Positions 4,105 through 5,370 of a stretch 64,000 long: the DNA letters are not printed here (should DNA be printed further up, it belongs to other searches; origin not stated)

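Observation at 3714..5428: RAYT-like HUH/tyrosine transposase gene embedded between two regular arrays of hairpin repeats (REPtron-like locus in a Bacteroidales genome)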

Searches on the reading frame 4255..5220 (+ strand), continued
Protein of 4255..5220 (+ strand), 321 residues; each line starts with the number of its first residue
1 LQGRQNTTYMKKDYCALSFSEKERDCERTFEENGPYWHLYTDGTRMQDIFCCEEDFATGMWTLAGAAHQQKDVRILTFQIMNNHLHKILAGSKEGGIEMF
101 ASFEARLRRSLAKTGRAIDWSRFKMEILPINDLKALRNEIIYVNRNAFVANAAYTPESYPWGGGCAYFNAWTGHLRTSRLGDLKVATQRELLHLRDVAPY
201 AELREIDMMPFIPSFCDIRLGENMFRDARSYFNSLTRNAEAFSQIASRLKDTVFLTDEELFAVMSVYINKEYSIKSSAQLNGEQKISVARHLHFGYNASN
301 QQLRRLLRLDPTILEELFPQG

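Call 67: find_encoding_contigs(protein=P0200, flank=3000, max_places=2)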
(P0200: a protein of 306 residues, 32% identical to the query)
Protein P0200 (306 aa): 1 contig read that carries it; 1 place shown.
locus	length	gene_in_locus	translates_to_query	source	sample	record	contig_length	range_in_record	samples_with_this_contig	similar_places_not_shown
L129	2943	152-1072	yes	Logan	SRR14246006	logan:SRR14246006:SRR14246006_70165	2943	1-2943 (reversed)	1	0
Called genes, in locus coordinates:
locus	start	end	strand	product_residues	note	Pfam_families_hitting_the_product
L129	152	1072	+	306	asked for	-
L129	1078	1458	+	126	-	PF01906:YbjQ_1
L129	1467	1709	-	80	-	-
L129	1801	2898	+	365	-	-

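Call 69: find_homologous_proteins(query=A1, max_evalue=1e-10)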
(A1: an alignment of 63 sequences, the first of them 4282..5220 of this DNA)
Query A1 (63 sequences) (312 aa, profile of the alignment): 734 proteins with E <= 1e-10 among 4610 candidates; the best 120 are listed.
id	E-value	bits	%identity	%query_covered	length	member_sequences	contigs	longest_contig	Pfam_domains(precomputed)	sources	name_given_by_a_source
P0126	3.4e-127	442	42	97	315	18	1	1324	-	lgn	-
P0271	2.4e-123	430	39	97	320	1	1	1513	-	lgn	-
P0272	3.5e-122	426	43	97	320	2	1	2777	-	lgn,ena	-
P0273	2.8e-119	416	43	97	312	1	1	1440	-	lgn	-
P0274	1.6e-117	410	41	97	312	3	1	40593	-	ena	-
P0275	1.8e-117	410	56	97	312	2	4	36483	-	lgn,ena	-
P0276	2.4e-117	410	42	97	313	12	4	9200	-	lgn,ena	-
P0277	4.9e-117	409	59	97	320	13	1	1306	-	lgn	-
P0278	5.1e-117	409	39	97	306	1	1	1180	-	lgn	-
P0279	6.5e-117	409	56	97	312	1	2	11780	-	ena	-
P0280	6.7e-117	408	40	97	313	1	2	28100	-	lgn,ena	-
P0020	1.6e-116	407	70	99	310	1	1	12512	-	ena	-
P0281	1.8e-116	407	52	97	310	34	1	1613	-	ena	-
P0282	1.8e-116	407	51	97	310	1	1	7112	-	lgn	-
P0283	3.0e-116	406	56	100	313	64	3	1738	-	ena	-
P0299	5.1e-115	402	59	97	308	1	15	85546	-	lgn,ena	-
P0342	1.4e-113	398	51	99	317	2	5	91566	-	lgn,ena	-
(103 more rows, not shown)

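Call 70: find_encoding_contigs(protein=P0274, flank=4000, max_places=1)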
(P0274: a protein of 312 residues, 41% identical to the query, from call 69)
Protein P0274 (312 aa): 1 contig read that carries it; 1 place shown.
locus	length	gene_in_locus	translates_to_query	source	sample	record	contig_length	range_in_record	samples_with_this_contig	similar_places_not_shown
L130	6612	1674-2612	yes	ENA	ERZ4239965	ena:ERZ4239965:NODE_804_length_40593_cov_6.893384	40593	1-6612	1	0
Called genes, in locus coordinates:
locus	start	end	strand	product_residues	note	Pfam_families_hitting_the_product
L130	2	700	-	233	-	?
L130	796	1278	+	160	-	-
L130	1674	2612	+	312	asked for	-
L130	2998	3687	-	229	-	PF00730:HhH-GPD, PF00633:HHH (weak), PF10576:EndIII_4Fe-2S (weak)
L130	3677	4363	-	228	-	PF02463:SMC_N (weak), PF00005:ABC_tran, PF13304:AAA_21 (faint)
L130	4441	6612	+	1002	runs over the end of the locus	PF00515:TPR_1 (faint), PF07719:TPR_2 (faint), PF09976:TPR_21 (faint), PF13174:TPR_6 (faint), PF13176:TPR_7 (faint), PF13181:TPR_8 (faint), PF17004:SRP_TPR_like (weak), PF13432:TPR_16 (weak), +7 more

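Call 71: find_encoding_contigs(protein=P0280, flank=4000, max_places=1)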
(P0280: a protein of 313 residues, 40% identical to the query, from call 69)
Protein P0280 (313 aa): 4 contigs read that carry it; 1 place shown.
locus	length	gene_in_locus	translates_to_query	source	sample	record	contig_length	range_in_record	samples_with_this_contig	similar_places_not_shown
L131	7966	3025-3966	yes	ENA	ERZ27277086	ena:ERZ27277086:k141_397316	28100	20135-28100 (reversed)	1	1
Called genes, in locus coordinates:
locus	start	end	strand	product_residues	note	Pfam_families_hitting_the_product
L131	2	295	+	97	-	?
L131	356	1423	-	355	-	PF02661:Fic, PF12802:MarR_2 (faint)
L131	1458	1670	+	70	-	-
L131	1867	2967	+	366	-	PF00873:ACR_tran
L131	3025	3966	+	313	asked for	-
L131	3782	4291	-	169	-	-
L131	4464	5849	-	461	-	PF13393:tRNA-synt_His (weak), PF00587:tRNA-synt_2b (weak), PF13393:tRNA-synt_His, PF03129:HGTP_anticodon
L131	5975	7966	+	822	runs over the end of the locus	PF16371:MetallophosN, PF00149:Metallophos (weak), PF13570:Beta-prop_ACSF4, PF01011:PQQ (faint), PF13360:PQQ_2, PF13570:Beta-prop_ACSF4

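Call 72: find_encoding_contigs(protein=P0342, flank=4000, max_places=1)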
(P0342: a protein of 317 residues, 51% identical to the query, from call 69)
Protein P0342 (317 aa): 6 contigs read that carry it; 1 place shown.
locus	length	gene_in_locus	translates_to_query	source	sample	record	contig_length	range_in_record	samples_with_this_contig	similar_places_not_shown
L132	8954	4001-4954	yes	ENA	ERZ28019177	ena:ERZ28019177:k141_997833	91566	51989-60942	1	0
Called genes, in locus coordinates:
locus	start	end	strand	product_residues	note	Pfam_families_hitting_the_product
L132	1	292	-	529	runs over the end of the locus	PF12771:SusD-like_2 (weak), PF14322:SusD-like_3, PF07980:SusD_RagB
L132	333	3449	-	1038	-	PF13620:CarboxypepD_reg, PF13715:CarbopepD_reg_2, PF07715:Plug, PF00593:TonB_dep_Rec_b-barrel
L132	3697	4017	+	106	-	-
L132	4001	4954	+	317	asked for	-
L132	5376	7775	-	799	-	PF00686:CBM_20 (faint), PF02446:Glyco_hydro_77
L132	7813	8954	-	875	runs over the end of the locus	PF00128:Alpha-amylase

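Call 73: find_encoding_contigs(protein=P0299, flank=4000, max_places=1)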
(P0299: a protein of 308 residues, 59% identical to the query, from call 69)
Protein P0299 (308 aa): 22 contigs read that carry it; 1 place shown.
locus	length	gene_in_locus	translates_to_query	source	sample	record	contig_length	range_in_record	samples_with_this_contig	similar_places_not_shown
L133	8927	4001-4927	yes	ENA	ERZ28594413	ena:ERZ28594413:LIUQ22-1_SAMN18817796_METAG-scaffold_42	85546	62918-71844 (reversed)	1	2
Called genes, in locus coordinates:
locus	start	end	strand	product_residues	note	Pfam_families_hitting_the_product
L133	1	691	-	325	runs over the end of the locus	PF03193:RsgA_GTPase, PF00009:GTP_EFTU (faint)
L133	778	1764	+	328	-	PF00348:polyprenyl_synt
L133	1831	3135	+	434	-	PF01136:Peptidase_U32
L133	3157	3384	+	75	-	-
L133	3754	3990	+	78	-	-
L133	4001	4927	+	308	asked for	-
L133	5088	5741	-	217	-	PF11967:RecO_N, PF02565:RecO_C (weak)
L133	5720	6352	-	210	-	PF01725:Ham1p_like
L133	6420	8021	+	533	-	PF13180:PDZ_2 (weak), PF17820:PDZ_6 (weak), PF03572:Peptidase_S41, PF28547:CHD_PDZ-protease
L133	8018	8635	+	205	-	PF00702:Hydrolase, PF12710:HAD (weak), PF13419:HAD_2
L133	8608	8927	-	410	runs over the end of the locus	PF00150:Cellulase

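Call 86: fold_search(model_id=the predicted structure, library=viral)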
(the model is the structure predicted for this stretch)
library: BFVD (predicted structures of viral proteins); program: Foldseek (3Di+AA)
matches with E <= 10: 810; with E <= 0.001: 0
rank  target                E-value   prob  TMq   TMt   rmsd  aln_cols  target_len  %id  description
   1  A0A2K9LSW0            1.9e-03  0.85  0.21  0.25  14.3       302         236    9  Putative capsid [uncultured virus]
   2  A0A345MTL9            4.5e-03  0.94  0.26  0.28  13.9       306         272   11  (no name in the UniProt tables at hand)
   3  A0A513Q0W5            4.7e-03  0.91  0.27  0.21  15.2       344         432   14  Nonstructural protein (Fragment) [Porcine parvovirus 7]
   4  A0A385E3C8            4.7e-03  0.90  0.25  0.27  13.2       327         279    9  (no name in the UniProt tables at hand)
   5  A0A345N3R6            5.2e-03  0.84  0.23  0.27  14.7       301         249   12  (no name in the UniProt tables at hand)
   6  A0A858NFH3            7.9e-03  0.75  0.24  0.30  16.3       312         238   12  (no name in the UniProt tables at hand)
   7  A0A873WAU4            8.3e-03  0.66  0.25  0.20  25.3       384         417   10  (no name in the UniProt tables at hand)
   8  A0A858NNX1            8.7e-03  0.77  0.25  0.28  17.6       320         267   10  (no name in the UniProt tables at hand)
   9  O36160                1.1e-02  0.69  0.25  0.16  19.2       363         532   11  Putative replication protein [Vibrio cholerae V86 phage]
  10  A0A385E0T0            1.3e-02  0.75  0.21  0.29  12.5       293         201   11  (no name in the UniProt tables at hand)
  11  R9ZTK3                1.3e-02  0.69  0.20  0.10  15.0       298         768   11  Nonstructural protein 1 [Infectious hypodermal and hematopoietic necrosis virus]
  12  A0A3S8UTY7            1.3e-02  0.54  0.22  0.24  17.6       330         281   11  (no name in the UniProt tables at hand)
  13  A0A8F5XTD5            1.5e-02  0.47  0.22  0.15  22.1       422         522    8  Replication initiator protein [Microvirus mar54]
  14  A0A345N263            1.7e-02  0.60  0.25  0.26  17.0       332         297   10  (no name in the UniProt tables at hand)
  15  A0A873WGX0            1.7e-02  0.57  0.24  0.25  18.7       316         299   13  (no name in the UniProt tables at hand)
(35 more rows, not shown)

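Call 91: list_cluster_members(proteins=[P0121, P0128, P0141, P0152, P0187, P0217, P0232, P0244, P0258, P0260])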
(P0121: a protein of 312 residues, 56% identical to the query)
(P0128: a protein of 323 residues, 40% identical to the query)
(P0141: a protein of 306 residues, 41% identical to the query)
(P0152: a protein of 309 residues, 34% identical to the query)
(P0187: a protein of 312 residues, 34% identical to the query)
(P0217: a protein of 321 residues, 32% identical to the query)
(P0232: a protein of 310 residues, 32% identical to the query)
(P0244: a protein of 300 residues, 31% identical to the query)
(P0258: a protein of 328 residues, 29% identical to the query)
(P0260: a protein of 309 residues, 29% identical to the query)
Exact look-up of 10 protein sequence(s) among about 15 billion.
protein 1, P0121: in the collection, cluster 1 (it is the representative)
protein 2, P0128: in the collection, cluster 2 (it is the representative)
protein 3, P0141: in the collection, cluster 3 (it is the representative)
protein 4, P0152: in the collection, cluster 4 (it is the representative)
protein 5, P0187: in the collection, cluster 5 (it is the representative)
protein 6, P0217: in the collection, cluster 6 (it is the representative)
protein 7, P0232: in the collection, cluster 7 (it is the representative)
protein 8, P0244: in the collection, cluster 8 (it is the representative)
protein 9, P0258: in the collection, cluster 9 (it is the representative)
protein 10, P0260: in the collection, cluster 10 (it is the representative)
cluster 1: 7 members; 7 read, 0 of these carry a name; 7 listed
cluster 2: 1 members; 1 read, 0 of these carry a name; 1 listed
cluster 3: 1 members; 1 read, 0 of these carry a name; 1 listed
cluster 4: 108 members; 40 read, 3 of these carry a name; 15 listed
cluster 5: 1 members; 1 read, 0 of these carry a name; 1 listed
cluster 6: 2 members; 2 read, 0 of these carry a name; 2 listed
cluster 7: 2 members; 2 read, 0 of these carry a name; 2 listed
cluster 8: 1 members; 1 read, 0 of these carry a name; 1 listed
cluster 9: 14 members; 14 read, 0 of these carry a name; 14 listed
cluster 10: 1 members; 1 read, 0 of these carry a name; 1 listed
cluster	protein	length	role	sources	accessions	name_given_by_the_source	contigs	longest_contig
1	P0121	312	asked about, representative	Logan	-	-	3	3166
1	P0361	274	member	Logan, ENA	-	-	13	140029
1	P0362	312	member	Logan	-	-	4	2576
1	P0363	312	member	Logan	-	-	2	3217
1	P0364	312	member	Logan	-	-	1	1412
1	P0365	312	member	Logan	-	-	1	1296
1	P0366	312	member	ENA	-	-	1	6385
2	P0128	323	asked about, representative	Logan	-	-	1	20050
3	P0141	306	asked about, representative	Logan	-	-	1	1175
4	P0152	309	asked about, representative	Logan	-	-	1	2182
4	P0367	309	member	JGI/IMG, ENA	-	hypothetical protein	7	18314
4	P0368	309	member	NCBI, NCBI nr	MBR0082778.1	MAG: hypothetical protein IJP93_01730 [Bacteroidales bacterium] | hypothetical protein [Bacteroidales bacterium]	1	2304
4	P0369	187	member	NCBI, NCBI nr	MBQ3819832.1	MAG: hypothetical protein II809_00020, partial [Bacteroidales bacterium] | hypothetical protein [Bacteroidales bacterium]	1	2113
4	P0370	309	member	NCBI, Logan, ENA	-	-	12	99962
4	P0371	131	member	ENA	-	-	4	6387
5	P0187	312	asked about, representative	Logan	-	-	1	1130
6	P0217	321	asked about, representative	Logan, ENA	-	-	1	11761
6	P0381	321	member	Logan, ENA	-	-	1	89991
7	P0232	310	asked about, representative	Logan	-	-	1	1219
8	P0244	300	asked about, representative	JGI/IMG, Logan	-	-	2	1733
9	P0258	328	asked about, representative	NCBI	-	-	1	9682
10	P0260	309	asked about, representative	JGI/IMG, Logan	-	-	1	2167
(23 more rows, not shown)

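Call 92: find_encoding_contigs(protein=P0381, flank=3000, max_places=1)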
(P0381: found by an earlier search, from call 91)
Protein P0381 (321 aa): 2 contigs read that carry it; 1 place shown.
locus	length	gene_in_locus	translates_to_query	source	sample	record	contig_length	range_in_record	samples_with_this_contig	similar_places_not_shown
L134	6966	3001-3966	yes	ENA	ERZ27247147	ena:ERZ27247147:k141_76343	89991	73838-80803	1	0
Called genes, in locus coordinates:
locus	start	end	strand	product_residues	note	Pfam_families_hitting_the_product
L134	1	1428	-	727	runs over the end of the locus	PF16875:Glyco_hydro_36N, PF02065:Melibiase, PF16874:Glyco_hydro_36C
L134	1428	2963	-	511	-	PF00149:Metallophos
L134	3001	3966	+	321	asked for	-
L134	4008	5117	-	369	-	PF00578:AhpC-TSA (weak), PF08534:Redoxin (weak)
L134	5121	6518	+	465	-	PF01663:Phosphodiest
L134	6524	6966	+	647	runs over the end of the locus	PF14508:GH97_N, PF10566:Glyco_hydro_97, PF14509:GH97_C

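Call 93: find_encoding_contigs(protein=P0370, flank=3000, max_places=1)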
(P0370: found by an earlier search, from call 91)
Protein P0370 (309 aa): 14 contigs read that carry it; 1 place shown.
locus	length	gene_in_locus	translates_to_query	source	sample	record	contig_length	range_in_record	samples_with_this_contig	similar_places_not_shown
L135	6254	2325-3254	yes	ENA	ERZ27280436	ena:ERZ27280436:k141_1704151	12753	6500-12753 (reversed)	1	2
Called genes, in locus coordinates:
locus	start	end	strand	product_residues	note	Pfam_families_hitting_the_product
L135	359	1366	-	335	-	PF00135:COesterase, PF20434:BD-FAE, PF07859:Abhydrolase_3, PF00326:Peptidase_S9, PF01738:DLH (faint)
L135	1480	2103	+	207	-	PF14512:TM1586_NiRdase (faint), PF00881:Nitroreductase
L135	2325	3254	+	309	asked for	-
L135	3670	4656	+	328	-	PF00596:Aldolase_II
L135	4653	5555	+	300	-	PF10263:SprT-like, PF01391:Collagen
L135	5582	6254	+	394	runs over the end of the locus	PF19583:ODP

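Call 94: find_encoding_contigs(protein=P0128, flank=3000, max_places=1)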
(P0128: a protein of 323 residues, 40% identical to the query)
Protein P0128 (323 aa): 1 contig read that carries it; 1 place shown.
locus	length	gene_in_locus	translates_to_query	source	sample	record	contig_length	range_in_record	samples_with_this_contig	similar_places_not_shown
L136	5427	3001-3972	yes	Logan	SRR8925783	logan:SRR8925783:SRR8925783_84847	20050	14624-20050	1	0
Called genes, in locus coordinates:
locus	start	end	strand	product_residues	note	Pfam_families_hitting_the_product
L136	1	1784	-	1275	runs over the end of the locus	PF18501:REC1, PF21918:cas_Cpf1_2nd, PF22222:Cpf1_PI-like, PF18516:RuvC_1, PF18510:NUC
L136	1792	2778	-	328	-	PF01381:HTH_3, PF12844:HTH_19 (faint), PF06114:Peptidase_M78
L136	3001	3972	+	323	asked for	-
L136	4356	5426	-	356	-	?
